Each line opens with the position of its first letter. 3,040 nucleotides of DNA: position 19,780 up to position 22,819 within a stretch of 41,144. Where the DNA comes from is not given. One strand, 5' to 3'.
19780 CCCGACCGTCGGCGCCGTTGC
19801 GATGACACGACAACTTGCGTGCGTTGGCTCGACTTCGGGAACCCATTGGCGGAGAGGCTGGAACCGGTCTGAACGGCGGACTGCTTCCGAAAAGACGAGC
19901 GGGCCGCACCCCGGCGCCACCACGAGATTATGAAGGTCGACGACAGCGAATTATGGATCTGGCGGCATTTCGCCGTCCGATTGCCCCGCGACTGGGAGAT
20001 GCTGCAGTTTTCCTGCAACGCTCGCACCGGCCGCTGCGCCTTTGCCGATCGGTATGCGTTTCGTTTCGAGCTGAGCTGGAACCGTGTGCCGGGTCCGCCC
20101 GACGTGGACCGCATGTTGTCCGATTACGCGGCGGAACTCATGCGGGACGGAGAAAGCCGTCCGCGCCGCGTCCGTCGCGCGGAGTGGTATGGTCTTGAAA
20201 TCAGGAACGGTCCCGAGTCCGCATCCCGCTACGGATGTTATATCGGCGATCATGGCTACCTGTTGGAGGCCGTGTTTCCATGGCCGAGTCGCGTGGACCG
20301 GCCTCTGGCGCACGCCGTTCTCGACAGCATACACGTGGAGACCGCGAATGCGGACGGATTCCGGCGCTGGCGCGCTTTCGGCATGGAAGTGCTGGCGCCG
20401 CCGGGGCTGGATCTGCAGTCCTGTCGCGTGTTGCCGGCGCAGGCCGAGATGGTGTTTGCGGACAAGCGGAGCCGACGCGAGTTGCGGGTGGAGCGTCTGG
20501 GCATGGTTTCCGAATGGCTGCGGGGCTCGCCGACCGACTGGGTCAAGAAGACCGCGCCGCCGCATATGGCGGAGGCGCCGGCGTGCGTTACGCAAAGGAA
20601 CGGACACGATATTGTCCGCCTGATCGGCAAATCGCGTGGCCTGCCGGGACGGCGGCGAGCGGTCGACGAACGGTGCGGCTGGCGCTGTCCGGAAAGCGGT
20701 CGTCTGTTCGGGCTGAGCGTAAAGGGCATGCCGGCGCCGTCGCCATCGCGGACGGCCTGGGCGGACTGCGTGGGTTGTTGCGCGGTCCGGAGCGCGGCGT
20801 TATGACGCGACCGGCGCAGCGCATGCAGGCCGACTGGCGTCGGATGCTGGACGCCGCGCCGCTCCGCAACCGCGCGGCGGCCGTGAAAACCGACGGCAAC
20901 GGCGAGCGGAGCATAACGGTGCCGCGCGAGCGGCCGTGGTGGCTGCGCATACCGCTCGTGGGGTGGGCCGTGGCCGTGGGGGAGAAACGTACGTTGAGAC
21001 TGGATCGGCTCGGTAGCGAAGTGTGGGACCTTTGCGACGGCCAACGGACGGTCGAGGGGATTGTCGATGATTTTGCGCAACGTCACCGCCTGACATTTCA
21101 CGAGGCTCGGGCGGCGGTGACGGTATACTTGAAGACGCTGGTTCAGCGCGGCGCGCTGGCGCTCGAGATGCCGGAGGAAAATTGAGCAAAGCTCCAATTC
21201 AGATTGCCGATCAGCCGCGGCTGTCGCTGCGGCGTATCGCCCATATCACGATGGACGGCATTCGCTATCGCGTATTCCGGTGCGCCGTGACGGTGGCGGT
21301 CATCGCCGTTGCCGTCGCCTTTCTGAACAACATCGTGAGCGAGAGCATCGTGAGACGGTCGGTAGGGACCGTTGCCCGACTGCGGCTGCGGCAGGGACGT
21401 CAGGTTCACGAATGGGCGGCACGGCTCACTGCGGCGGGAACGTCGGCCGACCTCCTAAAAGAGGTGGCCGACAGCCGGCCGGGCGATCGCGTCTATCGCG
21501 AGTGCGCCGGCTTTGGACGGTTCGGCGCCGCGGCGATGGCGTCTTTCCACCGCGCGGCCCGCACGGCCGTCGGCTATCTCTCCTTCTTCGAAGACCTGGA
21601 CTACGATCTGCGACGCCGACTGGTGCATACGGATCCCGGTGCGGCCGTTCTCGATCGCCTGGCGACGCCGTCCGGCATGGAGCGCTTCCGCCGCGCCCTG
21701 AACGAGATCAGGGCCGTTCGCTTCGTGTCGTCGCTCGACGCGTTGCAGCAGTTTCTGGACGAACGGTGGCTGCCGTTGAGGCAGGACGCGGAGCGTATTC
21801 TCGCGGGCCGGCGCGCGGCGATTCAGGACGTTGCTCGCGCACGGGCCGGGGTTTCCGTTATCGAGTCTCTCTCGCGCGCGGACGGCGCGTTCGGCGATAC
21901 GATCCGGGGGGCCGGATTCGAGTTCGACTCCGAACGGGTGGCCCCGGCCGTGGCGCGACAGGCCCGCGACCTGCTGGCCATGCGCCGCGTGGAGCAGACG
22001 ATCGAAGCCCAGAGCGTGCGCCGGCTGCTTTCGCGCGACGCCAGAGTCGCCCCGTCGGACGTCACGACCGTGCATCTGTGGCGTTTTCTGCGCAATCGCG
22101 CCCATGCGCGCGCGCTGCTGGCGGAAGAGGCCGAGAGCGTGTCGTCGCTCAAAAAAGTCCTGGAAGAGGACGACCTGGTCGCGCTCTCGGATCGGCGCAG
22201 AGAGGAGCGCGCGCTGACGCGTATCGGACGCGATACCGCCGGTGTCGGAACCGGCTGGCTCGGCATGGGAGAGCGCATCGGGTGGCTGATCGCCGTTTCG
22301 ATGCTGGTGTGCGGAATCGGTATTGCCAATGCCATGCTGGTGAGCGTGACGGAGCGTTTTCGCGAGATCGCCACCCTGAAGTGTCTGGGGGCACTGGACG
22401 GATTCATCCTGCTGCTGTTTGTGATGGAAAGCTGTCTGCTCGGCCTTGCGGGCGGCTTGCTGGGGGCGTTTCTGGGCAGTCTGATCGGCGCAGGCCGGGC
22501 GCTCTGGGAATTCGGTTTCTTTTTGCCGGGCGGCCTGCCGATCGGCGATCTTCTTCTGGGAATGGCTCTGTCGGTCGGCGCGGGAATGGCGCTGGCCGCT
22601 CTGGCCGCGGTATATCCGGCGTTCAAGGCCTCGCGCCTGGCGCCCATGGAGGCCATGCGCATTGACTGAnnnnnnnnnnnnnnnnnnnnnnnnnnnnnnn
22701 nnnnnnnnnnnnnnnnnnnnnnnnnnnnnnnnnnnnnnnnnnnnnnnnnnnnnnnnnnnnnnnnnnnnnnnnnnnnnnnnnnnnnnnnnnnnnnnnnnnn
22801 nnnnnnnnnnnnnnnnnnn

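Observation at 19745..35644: Compact 9-10-gene envelope locus with no characterised counterpart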

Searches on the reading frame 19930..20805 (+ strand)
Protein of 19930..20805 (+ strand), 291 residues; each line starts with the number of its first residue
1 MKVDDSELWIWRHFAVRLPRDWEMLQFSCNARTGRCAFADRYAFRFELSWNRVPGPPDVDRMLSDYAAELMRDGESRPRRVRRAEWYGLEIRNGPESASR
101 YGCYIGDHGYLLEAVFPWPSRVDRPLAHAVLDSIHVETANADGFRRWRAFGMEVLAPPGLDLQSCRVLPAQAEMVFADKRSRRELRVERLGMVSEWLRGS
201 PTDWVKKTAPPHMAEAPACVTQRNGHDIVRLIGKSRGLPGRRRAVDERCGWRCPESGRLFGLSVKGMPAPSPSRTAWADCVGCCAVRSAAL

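Call 5: search_protein_families(library=pfam, proteins=[window:19930-20805:+], max_evalue=0.01)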
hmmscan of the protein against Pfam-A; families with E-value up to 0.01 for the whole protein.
window:19930-20805:+ (291 aa): 0 families

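Call 11: search_protein_families(library=ncbifam, proteins=[window:19930-20805:+], max_evalue=0.01)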
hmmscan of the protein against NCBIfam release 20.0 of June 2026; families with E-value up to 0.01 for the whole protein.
window:19930-20805:+ (291 aa): 0 families

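Call 21: search_solved_structures(query=window:19930-20805:+, max_evalue=10)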
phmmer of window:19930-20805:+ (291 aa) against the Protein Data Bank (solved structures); distinct sequences matched with E-value up to 10: 2.
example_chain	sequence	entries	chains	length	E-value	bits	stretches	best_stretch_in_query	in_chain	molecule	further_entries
3u9i_A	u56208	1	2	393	0.027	16.9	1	220-267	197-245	Mandelate racemase/muconate lactonizing enzyme, C-terminal domain protein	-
2kv8_A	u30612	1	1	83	1.5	11.1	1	194-238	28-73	Regulator of G-protein signaling 12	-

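Call 27: find_homologous_proteins(query=window:19930-20805:+, max_evalue=0.001)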
Query window:19930-20805:+ (291 aa): 167 proteins with E <= 0.001 among 3226 candidates; the best 120 are listed.
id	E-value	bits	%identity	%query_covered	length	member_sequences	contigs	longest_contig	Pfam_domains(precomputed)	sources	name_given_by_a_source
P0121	8.6e-200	680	100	100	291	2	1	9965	-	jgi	jgi:hypothetical protein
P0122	2.7e-135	469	71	100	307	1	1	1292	-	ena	-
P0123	3.5e-103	363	57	99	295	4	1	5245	-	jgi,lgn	-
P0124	2.7e-85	304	51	98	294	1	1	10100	-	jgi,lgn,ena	-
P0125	1.1e-65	240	47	89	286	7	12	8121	-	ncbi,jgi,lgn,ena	jgi:hypothetical protein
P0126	1.9e-65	239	45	92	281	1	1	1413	-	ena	-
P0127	1.0e-63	233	44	87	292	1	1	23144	-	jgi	-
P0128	3.3e-63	232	43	99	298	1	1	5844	-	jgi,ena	-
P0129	2.9e-62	229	47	88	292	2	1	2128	-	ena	-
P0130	3.9e-62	228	44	96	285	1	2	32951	-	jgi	jgi:hypothetical protein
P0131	5.7e-62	228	47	87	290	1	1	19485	-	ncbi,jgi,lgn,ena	-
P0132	6.1e-62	228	42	95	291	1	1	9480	-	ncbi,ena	-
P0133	1.1e-61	227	43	95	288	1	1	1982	-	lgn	-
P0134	1.5e-61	226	43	98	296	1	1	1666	-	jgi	jgi:hypothetical protein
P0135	2.0e-61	226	42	97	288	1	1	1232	-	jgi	-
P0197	3.5e-55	205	43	87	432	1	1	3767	PF05402.19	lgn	-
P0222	6.6e-53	198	42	86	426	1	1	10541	PF05402.19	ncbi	-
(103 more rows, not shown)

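Call 34: predict_structure(alignment_id=A1)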
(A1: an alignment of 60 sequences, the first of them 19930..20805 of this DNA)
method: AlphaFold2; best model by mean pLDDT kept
length: 291 residues; sequences in the alignment: 60
mean_pLDDT: 94.5   pTM: 0.89
mean pLDDT of the five models: 94.5, 94.4, 94.3, 93.9, 93.8
residues with pLDDT >= 90: 259; 70-90: 30; 50-70: 2; < 50: 0
segments of 3 or more residues with pLDDT < 50: none
pLDDT, mean of each block of 10 residues (from residue 1): 87 96 97 97 95 96 95 95 97 93 96 96 96 97 96 97 97 98 97 91 96 95 97 80 89 97 95 91 93 64
secondary structure, 60 per line:
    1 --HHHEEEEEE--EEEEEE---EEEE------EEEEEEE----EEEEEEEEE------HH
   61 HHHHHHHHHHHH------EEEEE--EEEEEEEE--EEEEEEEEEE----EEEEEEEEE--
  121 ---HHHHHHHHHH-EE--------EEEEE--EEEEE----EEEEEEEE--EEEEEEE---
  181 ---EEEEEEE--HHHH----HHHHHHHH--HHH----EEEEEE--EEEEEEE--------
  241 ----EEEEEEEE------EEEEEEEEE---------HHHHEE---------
elements in order: E6-11 E14-19 E23-26 E33-39 E44-52 H59-72 E79-83 E86-93 E96-105 E110-118 H124-133 E145-149 E152-156 E161-168 E171-177 E184-190 H193-196 H201-208 E218-223 E226-232 E245-252 E259-267 H277-280

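Call 37: fold_search(model_id=the predicted structure, library=pdb)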
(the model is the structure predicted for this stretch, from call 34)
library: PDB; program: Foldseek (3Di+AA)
matches with E <= 10: 1216; with E <= 0.001: 6
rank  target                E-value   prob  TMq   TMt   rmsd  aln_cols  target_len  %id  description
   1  3hlz_B                2.6e-04  1.00  0.28  0.29   7.8       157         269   12  Crystal structure of BT_1490 (NP_810393.1) from BACTEROIDES THETAIOTAOMICRON VPI-5482 at 1.50 A resolution (released 2009-06-16)
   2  3hlz_A                4.4e-04  1.00  0.30  0.32   7.2       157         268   12  Crystal structure of BT_1490 (NP_810393.1) from BACTEROIDES THETAIOTAOMICRON VPI-5482 at 1.50 A resolution (released 2009-06-16)
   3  8z9d_P                5.1e-04  1.00  0.29  0.43   6.9       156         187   12  cryo-EM structure of PSII-LHCII megacomplex from spinach (released 2024-11-13)
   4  9grx_0                5.6e-04  1.00  0.30  0.48   5.5       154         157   15  NDH-PSI-LHCI supercomplex from S. oleracea (released 2025-02-12)
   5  9gnw_P                6.9e-04  1.00  0.33  0.48   5.3       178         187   12  Universal PSII assembly intermediate (released 2025-09-17)
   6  4rth_B                6.9e-04  1.00  0.29  0.47   7.0       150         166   14  The crystal structure of PsbP from Zea mays (released 2015-03-11)
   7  4rth_A                1.2e-03  1.00  0.26  0.42   8.2       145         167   13  The crystal structure of PsbP from Zea mays (released 2015-03-11)
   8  1v2b_A                1.3e-03  1.00  0.33  0.57   4.6       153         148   12  Crystal Structure of PsbP Protein in the Oxygen-Evolving Complex of Photosystem II from Higher Plants (released 2004-05-18)
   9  1v2b_B                1.4e-03  1.00  0.32  0.55   5.0       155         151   12  Crystal Structure of PsbP Protein in the Oxygen-Evolving Complex of Photosystem II from Higher Plants (released 2004-05-18)
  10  4yhc_A                1.5e-03  0.38  0.14  0.10  20.5       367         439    7  Crystal structure of the WD40 domain of SCAP from fission yeast (released 2015-04-01)
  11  5xnl_P                1.8e-03  1.00  0.34  0.50   4.9       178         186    8  Structure of stacked C2S2M2-type PSII-LHCII supercomplex from Pisum sativum (released 2017-09-20)
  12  7wff_f                2.1e-03  1.00  0.30  0.49   5.6       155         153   15  Subcomplexes B,M and L in the Cylic electron transfer supercomplex NDH-PSI from Arabidopsis (released 2022-03-16)
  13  2vu4                  3.1e-03  1.00  0.33  0.56   5.0       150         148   11  Structure of PsbP protein from Spinacia oleracea at 1.98 A resolution (released 2009-07-21)
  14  6y2r_B                7.0e-03  0.85  0.15  0.13  14.1       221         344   11  Escherichia coli R255A RnlA endoribonuclease (single alanine mutant of RnlA) (released 2021-05-12)
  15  2xb3                  8.1e-03  1.00  0.28  0.47   5.9       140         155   18  The Structure of Cyanobacterial PsbP (released 2010-08-25)
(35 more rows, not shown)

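Call 79: search_protein_families(library=padloc, proteins=[window:19930-20805:+], max_evalue=0.001)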
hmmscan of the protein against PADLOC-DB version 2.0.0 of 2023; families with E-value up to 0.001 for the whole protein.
window:19930-20805:+ (291 aa): 0 families

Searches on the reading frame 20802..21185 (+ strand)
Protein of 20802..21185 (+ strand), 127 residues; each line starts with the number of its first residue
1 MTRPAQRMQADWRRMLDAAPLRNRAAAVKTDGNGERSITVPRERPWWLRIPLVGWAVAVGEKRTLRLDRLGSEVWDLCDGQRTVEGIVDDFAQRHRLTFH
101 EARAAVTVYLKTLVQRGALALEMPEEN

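Call 5: search_protein_families(library=pfam, proteins=[window:20802-21185:+], max_evalue=0.01)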
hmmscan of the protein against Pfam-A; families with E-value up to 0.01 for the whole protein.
window:20802-21185:+ (127 aa): 1 family
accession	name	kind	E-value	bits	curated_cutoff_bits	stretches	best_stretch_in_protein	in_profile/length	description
PF05402.18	PqqD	-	3.7e-11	43.6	23.4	1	58-118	6-66/67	Coenzyme PQQ synthesis protein D (PqqD)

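Call 11: search_protein_families(library=ncbifam, proteins=[window:20802-21185:+], max_evalue=0.01)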
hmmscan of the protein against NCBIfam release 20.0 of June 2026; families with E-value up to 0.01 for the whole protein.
window:20802-21185:+ (127 aa): 4 families
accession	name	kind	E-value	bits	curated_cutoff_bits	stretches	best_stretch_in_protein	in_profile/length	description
TIGR04302.1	geo_PqqD_fam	equivalog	4.2e-06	27.1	100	1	56-118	38-99/102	GeoRSP system PqqD family peptide chaperone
TIGR03859.1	PQQ_PqqD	equivalog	1.2e-05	25.1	46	1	63-119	25-80/81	pyrroloquinoline quinone biosynthesis peptide chaperone PqqD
TIGR04248.1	SCM_PqqD_rel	equivalog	3.8e-05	23.8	100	1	65-119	27-81/84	SynChlorMet cassette protein ScmD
NF033536.1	lasso_PqqD_Bac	exception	0.00014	22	80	1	66-117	33-84/88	lasso peptide biosynthesis PqqD family chaperone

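Call 79: search_protein_families(library=padloc, proteins=[window:20802-21185:+], max_evalue=0.001)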
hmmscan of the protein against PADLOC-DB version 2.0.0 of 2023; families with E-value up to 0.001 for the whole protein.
window:20802-21185:+ (127 aa): 0 families

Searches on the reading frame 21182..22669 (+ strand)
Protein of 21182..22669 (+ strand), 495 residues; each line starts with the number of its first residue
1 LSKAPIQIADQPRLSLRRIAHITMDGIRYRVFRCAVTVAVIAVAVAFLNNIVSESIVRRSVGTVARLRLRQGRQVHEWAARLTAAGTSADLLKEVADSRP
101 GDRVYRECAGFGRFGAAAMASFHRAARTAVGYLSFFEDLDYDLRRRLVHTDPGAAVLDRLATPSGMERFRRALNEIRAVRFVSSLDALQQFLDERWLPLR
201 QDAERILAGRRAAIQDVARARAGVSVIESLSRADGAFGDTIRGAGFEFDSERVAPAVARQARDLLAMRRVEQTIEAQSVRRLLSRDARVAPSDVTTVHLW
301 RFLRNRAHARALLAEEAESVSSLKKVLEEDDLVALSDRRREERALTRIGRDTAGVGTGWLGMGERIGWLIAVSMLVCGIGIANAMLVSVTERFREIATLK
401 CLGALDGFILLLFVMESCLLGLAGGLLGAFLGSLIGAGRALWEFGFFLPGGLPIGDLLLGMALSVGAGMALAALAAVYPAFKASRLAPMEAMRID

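Call 5: search_protein_families(library=pfam, proteins=[window:21182-22669:+], max_evalue=0.01)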
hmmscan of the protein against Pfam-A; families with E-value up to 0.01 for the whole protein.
window:21182-22669:+ (495 aa): 1 family
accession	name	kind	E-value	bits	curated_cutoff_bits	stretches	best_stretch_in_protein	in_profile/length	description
PF02687.27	FtsX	-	1.9e-14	54.2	25.5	1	370-485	4-117/120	FtsX-like permease C-terminal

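Call 11: search_protein_families(library=ncbifam, proteins=[window:21182-22669:+], max_evalue=0.01)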
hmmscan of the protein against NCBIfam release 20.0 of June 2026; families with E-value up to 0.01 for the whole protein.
window:21182-22669:+ (495 aa): 9 families
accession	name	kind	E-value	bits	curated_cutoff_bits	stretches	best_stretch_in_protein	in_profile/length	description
NF007826.0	PRK10535.1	equivalog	2.1e-11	42.8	966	1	370-492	529-645/648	macrolide ABC transporter ATP-binding protein/permease MacB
TIGR02212.1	lolCE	equivalog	1e-08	34.5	362.45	1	375-493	278-409/411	lipoprotein-releasing ABC transporter permease subunit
NF008076.0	PRK10814.1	exception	3.6e-08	32.8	473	1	366-494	267-398/399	lipoprotein-releasing ABC transporter permease subunit LolC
NF008357.0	PRK11146.1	exception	4.4e-08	32.4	439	1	375-435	278-341/414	lipoprotein-releasing ABC transporter permease subunit LolE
TIGR03434.1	ADOP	subfamily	3.7e-06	25.3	622.3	1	370-434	278-342/803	ADOP family duplicated permease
NF038347.1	FtsX_Gpos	exception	1.3e-05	24.7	225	1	369-430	173-235/296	permease-like cell division protein FtsX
TIGR00439.2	FtsX_Gneg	equivalog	1.3e-05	24.5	255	1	360-432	163-236/292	permease-like cell division protein FtsX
TIGR02213.1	lolE_release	exception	1.8e-05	23.8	540.35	1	375-435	275-338/411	lipoprotein-releasing ABC transporter permease subunit LolE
NF038346.1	FtsX_actino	exception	0.0005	19.5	250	1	364-430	180-247/308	permease-like cell division protein FtsX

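Call 74: search_solved_structures(query=window:21182-22669:+, max_evalue=1)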
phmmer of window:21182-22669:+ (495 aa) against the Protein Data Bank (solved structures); distinct sequences matched with E-value up to 1: 18.
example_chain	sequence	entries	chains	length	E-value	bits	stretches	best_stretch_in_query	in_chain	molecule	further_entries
5xu1_M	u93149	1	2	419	1.1e-14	57.4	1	366-494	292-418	ABC transporter permeae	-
5gko_A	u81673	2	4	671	7.5e-10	41.5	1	368-491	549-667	Macrolide export ATP-binding/permease protein MacB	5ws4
7arh_C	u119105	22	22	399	1.7e-09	40.3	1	308-494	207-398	Lipoprotein-releasing ABC transporter permease subunit LolC | Lipo-releasing system transmembrane protein lolC | Lipoprotein-releasing system transmembrane prot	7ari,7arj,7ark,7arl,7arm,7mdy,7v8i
5nik_J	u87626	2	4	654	2.3e-09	39.9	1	370-492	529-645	Macrolide export ATP-binding/permease protein MacB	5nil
5lil_A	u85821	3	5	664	1.7e-08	37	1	367-491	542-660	Macrolide export ATP-binding/permease protein MacB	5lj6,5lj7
7mdx_A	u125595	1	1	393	7.5e-08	34.9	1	307-490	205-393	Lipoprotein-releasing system transmembrane protein LolC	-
9o9x_C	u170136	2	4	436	1.3e-07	34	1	353-431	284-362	ABC transporter permease YtrF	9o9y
9w37_A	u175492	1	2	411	1e-05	27.8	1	366-494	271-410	LolF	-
9w35_A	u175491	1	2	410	1.5e-05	27.3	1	366-493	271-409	LolF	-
9w2w_A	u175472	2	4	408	0.00011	24.5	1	366-492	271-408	LolF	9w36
7arh_E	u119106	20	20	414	0.0022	20.1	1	374-436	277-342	Lipoprotein-releasing system transmembrane protein LolE | Lipoprotein transporter subunit LolE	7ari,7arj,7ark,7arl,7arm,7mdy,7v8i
7mdx_B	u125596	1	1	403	0.0023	20.1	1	374-436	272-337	Lipoprotein-releasing system transmembrane protein LolE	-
9rli_E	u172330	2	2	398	0.0031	19.7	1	374-436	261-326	Lipoprotein-releasing system transmembrane protein LolE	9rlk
8hd0_C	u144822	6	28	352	0.0043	19.2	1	360-435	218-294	Cell division protein FtsX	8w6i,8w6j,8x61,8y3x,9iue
8ymc_C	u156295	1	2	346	0.0044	19.2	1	360-435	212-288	Cell division protein FtsX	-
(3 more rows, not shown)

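Call 79: search_protein_families(library=padloc, proteins=[window:21182-22669:+], max_evalue=0.001)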
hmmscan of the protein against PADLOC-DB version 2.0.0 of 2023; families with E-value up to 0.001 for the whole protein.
window:21182-22669:+ (495 aa): 2 families
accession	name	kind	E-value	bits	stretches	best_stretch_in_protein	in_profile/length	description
PDLC01990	CARF_m8--CARF_Beta-galactosidase_LolE_TM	-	2.5e-11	39.6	1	372-487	1418-1529/1791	-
PDLC01991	CARF_m8--CARF_LolE_TM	-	4.8e-10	36.2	1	370-486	440-550/810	-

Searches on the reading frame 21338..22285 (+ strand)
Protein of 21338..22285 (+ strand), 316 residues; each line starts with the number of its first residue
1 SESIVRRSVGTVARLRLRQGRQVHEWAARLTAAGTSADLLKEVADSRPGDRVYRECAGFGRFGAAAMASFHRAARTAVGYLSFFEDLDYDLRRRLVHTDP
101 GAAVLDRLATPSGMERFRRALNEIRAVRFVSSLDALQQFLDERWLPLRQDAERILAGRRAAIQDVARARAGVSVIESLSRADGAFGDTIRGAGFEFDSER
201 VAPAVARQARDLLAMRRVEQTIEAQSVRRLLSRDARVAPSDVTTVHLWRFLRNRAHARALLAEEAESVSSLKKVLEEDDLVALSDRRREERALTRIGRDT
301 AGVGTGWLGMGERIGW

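Call 62: search_protein_families(library=pfam, proteins=[window:21338-22285:+], max_evalue=1)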
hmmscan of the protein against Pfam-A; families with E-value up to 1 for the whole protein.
window:21338-22285:+ (316 aa): 0 families
